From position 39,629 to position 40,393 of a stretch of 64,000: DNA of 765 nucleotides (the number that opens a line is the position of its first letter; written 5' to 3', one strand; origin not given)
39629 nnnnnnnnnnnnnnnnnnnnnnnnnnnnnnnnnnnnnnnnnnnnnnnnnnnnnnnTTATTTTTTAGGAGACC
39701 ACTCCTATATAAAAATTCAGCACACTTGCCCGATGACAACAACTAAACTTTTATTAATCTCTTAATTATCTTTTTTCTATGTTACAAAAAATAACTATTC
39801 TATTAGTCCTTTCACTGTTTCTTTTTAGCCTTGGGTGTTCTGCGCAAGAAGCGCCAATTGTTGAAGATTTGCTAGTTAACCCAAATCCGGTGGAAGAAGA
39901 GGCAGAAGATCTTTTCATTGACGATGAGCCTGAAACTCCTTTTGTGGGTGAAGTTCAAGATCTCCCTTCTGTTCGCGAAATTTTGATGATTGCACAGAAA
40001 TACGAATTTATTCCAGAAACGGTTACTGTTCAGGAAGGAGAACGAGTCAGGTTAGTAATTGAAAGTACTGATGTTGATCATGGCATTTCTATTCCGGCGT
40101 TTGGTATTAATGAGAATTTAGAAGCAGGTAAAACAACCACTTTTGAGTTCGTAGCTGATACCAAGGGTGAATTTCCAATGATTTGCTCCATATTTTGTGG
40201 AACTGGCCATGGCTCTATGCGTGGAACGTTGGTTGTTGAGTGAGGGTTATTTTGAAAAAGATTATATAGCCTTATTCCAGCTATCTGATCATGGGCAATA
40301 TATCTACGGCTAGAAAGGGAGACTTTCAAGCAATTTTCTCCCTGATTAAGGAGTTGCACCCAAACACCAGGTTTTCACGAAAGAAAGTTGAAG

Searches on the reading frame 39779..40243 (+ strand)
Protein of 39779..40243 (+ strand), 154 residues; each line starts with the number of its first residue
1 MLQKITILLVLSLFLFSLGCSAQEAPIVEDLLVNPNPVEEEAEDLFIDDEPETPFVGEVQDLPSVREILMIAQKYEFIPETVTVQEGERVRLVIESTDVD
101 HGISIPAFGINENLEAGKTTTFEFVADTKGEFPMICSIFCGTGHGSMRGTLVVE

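Call 42: search_protein_families(library=pfam, proteins=[window:39779-40243:+], max_evalue=0.1)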
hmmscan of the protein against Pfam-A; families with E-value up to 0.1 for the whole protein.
window:39779-40243:+ (154 aa): 3 families
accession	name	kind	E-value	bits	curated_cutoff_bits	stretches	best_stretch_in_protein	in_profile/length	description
PF13473.12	Cupredoxin_1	-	3.4e-11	43.5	27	1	67-153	22-104/104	Cupredoxin-like domain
PF00116.26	COX2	-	8.3e-09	35.8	22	1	80-148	46-114/120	Cytochrome C oxidase subunit II, periplasmic domain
PF08530.16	PepX_C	-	0.038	14.3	22.5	1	76-110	158-192/217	X-Pro dipeptidyl-peptidase C-terminal non-catalytic domain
